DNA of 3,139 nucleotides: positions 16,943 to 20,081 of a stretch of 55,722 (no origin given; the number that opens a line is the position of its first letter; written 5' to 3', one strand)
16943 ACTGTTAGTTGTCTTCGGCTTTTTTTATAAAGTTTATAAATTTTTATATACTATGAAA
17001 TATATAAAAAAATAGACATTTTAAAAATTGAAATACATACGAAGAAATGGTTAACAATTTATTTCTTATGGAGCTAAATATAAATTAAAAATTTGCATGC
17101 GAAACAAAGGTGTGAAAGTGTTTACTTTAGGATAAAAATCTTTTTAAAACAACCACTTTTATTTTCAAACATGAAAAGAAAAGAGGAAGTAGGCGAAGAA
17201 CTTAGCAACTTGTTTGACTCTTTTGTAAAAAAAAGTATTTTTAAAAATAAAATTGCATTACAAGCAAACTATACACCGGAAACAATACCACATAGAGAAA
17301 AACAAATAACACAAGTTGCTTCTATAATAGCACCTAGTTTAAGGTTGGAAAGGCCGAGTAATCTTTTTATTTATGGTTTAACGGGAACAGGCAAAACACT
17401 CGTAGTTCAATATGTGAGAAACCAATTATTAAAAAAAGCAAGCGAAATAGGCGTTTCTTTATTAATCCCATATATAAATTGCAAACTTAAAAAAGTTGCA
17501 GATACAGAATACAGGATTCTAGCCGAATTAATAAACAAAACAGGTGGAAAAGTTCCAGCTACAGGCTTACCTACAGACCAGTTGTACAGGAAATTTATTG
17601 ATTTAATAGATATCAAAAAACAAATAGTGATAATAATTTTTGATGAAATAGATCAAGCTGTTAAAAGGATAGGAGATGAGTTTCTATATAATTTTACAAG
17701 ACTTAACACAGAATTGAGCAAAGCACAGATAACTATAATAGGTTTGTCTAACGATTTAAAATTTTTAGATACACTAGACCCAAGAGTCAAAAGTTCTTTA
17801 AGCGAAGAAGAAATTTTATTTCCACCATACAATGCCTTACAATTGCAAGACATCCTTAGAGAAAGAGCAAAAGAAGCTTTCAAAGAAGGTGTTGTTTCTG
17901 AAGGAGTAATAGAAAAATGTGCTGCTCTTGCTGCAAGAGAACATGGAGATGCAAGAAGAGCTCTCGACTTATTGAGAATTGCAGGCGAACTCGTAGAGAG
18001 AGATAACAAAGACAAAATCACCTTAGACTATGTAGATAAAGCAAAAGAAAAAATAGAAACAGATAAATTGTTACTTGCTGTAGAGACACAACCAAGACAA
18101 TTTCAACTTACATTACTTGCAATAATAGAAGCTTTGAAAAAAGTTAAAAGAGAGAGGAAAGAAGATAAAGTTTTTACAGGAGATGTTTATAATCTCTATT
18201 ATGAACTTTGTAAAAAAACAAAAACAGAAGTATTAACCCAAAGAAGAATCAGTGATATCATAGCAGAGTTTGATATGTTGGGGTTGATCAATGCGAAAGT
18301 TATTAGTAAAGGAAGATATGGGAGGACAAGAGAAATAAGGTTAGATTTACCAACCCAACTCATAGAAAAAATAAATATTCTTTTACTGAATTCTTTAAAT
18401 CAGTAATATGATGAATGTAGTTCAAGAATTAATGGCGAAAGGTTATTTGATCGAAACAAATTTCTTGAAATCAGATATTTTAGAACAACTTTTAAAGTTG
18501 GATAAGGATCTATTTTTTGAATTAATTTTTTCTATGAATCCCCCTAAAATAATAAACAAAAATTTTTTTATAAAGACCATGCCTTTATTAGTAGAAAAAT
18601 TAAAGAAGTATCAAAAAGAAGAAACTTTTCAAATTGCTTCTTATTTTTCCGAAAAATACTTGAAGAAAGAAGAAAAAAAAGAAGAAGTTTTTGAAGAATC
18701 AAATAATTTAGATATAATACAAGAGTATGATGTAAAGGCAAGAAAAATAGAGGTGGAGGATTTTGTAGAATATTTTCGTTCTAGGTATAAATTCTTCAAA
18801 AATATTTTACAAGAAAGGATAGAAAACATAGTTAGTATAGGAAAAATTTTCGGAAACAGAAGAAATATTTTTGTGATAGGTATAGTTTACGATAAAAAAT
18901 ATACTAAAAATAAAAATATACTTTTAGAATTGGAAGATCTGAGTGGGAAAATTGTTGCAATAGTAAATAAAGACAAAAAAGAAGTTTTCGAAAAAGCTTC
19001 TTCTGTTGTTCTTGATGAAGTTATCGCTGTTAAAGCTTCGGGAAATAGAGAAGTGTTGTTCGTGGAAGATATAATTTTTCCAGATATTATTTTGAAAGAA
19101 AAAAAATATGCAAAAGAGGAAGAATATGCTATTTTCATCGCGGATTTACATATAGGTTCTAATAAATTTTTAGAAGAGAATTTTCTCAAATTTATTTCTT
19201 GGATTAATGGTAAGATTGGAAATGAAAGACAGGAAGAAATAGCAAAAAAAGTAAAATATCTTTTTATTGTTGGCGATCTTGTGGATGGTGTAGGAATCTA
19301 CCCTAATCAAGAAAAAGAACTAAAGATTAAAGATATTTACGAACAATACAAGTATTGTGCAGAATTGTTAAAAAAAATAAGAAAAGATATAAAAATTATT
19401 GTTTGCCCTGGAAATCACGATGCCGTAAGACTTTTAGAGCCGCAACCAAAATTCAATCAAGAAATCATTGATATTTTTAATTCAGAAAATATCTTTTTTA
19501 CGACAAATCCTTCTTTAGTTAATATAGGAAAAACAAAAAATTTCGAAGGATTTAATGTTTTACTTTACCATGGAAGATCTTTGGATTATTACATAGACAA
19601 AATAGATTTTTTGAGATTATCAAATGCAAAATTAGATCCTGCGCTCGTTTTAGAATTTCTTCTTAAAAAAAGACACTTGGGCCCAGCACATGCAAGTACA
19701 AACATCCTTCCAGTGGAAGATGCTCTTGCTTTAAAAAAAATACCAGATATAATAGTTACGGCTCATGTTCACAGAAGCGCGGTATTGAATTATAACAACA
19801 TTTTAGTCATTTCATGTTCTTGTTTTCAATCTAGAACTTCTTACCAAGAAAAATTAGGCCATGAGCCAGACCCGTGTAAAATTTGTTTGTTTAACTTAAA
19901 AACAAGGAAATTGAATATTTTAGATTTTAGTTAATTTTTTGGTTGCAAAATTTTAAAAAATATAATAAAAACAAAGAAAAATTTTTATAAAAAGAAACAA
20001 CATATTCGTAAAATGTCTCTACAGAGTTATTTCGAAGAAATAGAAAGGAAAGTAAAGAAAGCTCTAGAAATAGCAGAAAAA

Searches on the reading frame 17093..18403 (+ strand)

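Call 17: search_protein_families(library=pfam, proteins=[window:17093-18403:+], max_evalue=0.001)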
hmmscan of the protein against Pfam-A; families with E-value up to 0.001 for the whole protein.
window:17093-18403:+ (437 aa): 8 families
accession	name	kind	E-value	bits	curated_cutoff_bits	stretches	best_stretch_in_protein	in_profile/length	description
PF22703.2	Cdc6_lid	-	1.7e-26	92.3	27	1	252-319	1-68/68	Cdc6 AAA+ ATPase-type lid domain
PF09079.17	Cdc6_C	-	2.2e-25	88.9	25.1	1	329-426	2-95/96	CDC6, C terminal winged helix domain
PF13401.12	AAA_22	-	4.5e-10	40.4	27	1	88-218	5-123/130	AAA domain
PF13191.12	AAA_16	-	2e-09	38.6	32.6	1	66-189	3-144/167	AAA ATPase domain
PF01637.24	ATPase_2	-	4.5e-08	33.6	33.2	1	68-225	4-161/225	ATPase domain predominantly from Archaea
PF00004.35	AAA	-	7.6e-07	30.1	21.2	1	92-243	2-129/131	ATPase family associated with various cellular activities (AAA)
PF22606.2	Cdc6-ORC-like_ATPase_lid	-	2.2e-06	27.9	27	1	246-302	1-57/60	Cdc6/ORC-like, ATPase lid domain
PF25201.1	nSTAND6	-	0.00022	21.7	27.7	1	83-151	13-75/148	Novel STAND NTPase 6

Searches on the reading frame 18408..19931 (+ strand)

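Call 17: search_protein_families(library=pfam, proteins=[window:18408-19931:+], max_evalue=0.001)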
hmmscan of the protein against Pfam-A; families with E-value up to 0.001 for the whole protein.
window:18408-19931:+ (508 aa): 3 families
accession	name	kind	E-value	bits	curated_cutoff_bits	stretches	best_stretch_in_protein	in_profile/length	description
PF00149.33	Metallophos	-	2.9e-13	51.1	21.5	1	242-456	4-190/191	Calcineurin-like phosphoesterase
PF04042.21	DNA_pol_E_B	-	4.1e-07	30.1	29.1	1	242-454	2-204/210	DNA polymerase alpha/epsilon subunit B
PF01336.31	tRNA_anti-codon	-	0.00046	20.5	27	1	156-209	3-54/75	OB-fold nucleic acid binding domain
